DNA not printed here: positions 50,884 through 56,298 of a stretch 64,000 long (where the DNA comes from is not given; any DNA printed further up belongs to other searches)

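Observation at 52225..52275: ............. motif defines the catalytic core of the giant protein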

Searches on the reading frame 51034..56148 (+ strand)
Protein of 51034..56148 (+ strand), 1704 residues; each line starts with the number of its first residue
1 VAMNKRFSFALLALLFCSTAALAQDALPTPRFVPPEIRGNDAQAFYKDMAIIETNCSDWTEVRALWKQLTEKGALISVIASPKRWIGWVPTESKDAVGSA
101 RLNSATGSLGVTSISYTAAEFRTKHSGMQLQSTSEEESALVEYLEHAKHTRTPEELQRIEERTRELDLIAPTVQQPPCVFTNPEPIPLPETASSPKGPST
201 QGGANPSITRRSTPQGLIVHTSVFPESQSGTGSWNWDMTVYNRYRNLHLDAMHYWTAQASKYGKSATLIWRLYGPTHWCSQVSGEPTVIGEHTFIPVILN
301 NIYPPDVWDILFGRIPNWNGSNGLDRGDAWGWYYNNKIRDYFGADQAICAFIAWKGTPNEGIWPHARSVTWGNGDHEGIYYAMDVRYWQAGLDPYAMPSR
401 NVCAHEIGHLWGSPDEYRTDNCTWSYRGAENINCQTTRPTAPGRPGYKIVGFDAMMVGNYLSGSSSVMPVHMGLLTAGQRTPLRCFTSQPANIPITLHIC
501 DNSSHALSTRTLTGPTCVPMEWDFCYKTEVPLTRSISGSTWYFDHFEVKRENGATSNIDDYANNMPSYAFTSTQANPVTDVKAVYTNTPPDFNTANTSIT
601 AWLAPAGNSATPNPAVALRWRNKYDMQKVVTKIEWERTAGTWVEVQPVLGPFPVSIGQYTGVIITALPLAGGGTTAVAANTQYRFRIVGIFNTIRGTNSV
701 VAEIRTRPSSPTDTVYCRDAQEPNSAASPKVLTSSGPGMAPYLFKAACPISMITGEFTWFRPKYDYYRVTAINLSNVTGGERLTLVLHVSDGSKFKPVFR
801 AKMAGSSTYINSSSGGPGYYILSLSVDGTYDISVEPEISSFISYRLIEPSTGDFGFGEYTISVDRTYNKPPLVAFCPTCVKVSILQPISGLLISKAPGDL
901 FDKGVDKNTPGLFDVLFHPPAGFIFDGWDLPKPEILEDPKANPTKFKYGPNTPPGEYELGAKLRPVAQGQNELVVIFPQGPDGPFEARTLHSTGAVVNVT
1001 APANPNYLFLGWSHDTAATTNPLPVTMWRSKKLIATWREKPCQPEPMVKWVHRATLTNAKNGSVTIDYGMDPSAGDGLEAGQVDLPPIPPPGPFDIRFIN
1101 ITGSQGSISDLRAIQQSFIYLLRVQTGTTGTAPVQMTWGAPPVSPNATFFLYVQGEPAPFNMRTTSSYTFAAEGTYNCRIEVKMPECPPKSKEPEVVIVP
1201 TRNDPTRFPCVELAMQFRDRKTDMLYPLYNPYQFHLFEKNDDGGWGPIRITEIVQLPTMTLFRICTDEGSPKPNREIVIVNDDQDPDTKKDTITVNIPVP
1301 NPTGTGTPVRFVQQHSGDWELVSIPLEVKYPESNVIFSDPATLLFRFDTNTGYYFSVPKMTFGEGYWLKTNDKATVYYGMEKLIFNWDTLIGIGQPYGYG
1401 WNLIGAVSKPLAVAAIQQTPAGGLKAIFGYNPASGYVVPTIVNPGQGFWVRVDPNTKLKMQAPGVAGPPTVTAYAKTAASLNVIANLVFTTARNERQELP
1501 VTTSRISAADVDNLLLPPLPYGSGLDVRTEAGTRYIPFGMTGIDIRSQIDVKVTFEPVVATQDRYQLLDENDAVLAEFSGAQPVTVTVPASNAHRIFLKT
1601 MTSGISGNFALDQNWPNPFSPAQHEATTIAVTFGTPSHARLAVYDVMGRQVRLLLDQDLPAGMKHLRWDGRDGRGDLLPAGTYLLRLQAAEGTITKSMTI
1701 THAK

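Call 5: search_protein_families(library=pfam, proteins=[window:51040-56145:+], max_evalue=10)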
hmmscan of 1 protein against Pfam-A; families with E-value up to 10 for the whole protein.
window:51040-56145:+ (1702 aa): 4 families
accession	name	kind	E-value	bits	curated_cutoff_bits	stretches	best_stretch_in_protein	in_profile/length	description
PF13860.13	FlgD_ig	-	2.9e-07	30.8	27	1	1625-1689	12-77/79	FlgD Ig-like domain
PF18998.6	Flg_new_2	-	1.1e-05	25.7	23.6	1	990-1038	20-72/73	Divergent InlB B-repeat domain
PF17780.6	OCRE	-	0.045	14.2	24.7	0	329-352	28-51/52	OCRE domain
PF13688.12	Reprolysin_5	-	0.082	13.6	27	1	398-441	142-178/196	Metallo-peptidase family M12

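Call 6: search_protein_families(library=ncbifam, proteins=[window:51040-56145:+], max_evalue=10)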
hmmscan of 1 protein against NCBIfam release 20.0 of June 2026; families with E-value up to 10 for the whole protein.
window:51040-56145:+ (1702 aa): 9 families
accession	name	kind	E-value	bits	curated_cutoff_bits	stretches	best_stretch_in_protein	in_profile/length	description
TIGR04183.1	Por_Secre_tail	domain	2.1e-06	27.6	23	1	1613-1694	2-67/72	T9SS type A sorting domain-containing protein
TIGR03296.1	M6dom_TIGR03296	domain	8.7e-06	25.8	110.8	1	354-419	124-188/286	M6 family metalloprotease domain-containing protein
NF005176.1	PRK06655.1-1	equivalog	1.9e-05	24.7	230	1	1633-1701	95-164/197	flagellar hook assembly protein FlgD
NF009453.0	PRK12813.1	equivalog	0.00018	21.1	264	1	1625-1689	111-175/223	flagellar basal body rod modification protein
NF009276.0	PRK12633.1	equivalog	0.007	16.1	383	1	1618-1690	111-184/234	flagellar basal body rod modification protein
NF033707.1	T9SS_sortase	equivalog_domain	0.0083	13.8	420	1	1612-1688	1001-1078/1095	type IX secretion system sortase PorU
TIGR02543.1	List_Bact_rpt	repeat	0.02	15.2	20.95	1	1001-1037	2-42/44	TIGR02543 family repeat protein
NF009452.0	PRK12812.1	equivalog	0.034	13.4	258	1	1638-1686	155-205/289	flagellar basal body rod modification protein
NF033628.1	snapalysin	exception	0.13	12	300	1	397-439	148-190/207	snapalysin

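Call 67: find_encoding_contigs(protein=window:51040-56148:+, flank=3000, max_places=3)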
Protein window:51040-56148:+ (1702 aa): no gene with exactly this product is on record in the collection.

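Call 68: find_encoding_contigs(protein=window:51034-56148:+, flank=3000, max_places=3)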
Protein window:51034-56148:+ (1704 aa): no gene with exactly this product is on record in the collection.
